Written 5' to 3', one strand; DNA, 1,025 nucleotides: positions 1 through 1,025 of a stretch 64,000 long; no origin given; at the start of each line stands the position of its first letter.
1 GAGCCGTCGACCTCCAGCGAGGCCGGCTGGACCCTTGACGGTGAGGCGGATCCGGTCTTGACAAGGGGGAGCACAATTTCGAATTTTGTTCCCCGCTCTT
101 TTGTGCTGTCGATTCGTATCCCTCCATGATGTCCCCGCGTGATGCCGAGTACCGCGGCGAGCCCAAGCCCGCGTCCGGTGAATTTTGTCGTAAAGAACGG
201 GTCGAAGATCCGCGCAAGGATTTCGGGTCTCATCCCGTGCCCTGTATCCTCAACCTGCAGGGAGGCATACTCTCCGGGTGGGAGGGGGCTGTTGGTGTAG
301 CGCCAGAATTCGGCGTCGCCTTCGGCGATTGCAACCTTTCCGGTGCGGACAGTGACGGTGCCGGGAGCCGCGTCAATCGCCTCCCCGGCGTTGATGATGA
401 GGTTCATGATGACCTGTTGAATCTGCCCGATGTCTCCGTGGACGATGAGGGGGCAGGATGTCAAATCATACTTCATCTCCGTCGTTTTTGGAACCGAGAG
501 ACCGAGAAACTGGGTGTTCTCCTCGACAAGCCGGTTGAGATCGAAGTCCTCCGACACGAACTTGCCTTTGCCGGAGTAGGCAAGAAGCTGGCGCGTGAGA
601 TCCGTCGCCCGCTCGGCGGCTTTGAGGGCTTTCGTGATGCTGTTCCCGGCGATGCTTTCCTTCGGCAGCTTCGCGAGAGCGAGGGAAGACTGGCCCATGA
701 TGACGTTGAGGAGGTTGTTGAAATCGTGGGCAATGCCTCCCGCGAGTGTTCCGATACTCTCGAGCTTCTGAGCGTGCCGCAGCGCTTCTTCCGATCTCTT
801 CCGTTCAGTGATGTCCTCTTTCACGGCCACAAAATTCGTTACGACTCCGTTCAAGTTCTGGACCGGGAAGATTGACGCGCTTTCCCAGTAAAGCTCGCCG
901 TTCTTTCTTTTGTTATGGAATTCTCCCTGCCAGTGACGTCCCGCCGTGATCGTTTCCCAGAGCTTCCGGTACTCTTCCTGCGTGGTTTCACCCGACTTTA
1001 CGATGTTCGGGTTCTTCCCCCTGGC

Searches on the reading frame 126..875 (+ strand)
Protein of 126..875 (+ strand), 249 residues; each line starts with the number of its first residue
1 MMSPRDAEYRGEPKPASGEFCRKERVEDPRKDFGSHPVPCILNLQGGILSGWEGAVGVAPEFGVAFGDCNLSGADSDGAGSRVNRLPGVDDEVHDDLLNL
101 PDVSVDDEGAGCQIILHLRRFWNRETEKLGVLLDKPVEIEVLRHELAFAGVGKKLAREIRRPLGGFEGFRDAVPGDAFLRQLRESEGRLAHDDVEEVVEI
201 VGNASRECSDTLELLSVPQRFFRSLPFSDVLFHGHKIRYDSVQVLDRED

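Call 53: search_protein_families(library=pfam, proteins=[window:126-875:+], max_evalue=0.0001)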
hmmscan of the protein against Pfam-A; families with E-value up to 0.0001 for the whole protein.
window:126-875:+ (249 aa): 0 families

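Call 80: find_encoding_contigs(protein=window:126-875:+, flank=10000, max_places=2)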
Protein window:126-875:+ (249 aa): no gene with exactly this product is on record in the collection.
